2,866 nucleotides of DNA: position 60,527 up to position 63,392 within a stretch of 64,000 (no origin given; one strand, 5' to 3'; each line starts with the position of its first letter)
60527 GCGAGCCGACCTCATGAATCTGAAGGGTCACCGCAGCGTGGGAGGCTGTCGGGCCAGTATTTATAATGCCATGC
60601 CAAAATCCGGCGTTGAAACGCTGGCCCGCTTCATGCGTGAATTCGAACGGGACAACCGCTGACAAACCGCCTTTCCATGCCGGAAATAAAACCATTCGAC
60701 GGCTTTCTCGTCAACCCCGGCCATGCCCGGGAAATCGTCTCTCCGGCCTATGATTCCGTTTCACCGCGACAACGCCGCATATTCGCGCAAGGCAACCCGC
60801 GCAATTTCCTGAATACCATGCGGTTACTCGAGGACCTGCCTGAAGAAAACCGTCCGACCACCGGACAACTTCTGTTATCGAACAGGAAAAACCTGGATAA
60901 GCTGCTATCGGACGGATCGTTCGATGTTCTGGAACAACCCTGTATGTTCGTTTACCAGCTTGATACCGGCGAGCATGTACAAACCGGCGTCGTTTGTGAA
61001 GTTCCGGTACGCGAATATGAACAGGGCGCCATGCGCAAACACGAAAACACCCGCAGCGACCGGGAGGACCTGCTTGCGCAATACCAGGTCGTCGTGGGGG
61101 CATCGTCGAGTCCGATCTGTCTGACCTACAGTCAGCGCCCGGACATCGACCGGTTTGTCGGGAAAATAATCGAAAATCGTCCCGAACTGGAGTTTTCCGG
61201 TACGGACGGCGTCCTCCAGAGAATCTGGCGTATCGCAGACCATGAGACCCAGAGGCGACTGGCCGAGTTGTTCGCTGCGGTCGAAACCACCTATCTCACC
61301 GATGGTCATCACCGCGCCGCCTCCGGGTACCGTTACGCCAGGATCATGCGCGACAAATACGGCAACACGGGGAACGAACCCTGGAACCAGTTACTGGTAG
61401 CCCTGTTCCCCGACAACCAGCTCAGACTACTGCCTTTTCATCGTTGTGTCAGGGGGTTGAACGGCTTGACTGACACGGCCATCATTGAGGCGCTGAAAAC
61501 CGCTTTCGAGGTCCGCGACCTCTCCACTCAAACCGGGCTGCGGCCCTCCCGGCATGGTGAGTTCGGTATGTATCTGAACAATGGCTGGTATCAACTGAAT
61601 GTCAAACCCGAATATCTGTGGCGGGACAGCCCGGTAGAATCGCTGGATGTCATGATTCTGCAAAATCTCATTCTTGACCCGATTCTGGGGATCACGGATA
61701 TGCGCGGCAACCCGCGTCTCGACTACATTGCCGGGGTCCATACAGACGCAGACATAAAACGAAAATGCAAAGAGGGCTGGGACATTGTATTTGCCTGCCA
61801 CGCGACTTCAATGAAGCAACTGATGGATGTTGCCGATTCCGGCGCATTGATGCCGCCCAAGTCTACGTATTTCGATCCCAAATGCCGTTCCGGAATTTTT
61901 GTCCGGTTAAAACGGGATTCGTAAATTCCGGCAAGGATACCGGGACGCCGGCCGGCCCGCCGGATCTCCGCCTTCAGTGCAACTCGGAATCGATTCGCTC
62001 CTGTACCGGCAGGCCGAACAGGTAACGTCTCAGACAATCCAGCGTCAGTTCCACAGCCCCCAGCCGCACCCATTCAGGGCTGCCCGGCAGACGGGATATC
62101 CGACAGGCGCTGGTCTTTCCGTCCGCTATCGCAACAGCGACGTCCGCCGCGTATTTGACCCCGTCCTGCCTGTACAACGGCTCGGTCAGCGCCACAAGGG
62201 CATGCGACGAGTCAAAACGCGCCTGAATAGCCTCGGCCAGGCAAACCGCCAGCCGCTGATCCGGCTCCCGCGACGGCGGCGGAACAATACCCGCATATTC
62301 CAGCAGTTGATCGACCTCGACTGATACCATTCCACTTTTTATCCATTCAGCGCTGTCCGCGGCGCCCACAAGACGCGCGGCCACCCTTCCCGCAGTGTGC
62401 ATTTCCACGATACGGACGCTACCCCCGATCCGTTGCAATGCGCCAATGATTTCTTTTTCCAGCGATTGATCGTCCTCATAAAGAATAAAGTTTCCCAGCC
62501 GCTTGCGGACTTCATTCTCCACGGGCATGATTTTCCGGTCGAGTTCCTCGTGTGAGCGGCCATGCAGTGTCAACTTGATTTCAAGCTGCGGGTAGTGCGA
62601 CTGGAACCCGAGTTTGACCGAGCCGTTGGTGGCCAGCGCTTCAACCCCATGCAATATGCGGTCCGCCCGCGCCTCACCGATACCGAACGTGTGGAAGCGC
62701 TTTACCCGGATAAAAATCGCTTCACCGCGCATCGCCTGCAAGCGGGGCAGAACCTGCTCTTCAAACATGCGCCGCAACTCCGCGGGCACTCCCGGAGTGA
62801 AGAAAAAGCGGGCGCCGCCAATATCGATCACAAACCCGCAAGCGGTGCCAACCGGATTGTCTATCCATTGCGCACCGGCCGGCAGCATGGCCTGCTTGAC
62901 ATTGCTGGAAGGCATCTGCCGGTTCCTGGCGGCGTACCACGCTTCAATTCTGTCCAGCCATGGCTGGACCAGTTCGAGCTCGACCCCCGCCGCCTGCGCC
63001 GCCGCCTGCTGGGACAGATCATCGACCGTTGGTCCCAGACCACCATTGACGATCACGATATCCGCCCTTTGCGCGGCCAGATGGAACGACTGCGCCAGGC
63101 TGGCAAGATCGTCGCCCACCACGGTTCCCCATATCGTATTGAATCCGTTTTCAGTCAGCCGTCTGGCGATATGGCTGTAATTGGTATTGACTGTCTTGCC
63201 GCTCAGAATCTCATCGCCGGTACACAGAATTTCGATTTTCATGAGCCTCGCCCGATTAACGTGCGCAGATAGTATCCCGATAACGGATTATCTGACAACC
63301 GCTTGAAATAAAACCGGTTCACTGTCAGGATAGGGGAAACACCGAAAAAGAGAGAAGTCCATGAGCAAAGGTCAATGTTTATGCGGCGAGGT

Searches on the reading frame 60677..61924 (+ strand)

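Call 54: search_protein_families(library=pfam, proteins=[window:60677-61924:+], max_evalue=0.000001)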
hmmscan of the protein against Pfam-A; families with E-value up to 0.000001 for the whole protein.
window:60677-61924:+ (415 aa): 1 family
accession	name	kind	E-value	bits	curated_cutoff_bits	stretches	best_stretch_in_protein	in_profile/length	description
PF06245.16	DUF1015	-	1.5e-74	251.3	25.8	1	4-325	1-324/325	Protein of unknown function (DUF1015)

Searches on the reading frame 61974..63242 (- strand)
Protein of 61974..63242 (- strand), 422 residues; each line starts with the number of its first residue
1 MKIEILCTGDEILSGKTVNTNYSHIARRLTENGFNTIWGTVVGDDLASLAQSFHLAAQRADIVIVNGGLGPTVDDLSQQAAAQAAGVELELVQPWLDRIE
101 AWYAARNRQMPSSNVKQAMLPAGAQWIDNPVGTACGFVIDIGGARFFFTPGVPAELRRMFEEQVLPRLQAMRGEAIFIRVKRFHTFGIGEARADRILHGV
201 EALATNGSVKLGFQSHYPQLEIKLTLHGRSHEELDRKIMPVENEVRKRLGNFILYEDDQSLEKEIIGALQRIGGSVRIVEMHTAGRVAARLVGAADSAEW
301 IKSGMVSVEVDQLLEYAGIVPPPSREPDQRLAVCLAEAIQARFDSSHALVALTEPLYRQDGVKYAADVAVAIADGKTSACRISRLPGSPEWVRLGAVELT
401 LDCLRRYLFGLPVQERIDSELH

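Call 54: search_protein_families(library=pfam, proteins=[window:61974-63242:-], max_evalue=0.000001)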
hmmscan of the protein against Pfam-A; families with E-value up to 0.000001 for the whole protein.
window:61974-63242:- (422 aa): 2 families
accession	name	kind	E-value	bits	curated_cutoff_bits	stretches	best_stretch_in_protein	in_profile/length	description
PF00994.29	MoCF_biosynth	-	1.7e-34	119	26.6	1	4-169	1-143/144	Probable molybdopterin binding domain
PF18146.6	CinA_KH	-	7.4e-09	36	27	1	181-253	2-71/73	Damage-inducible protein CinA KH domain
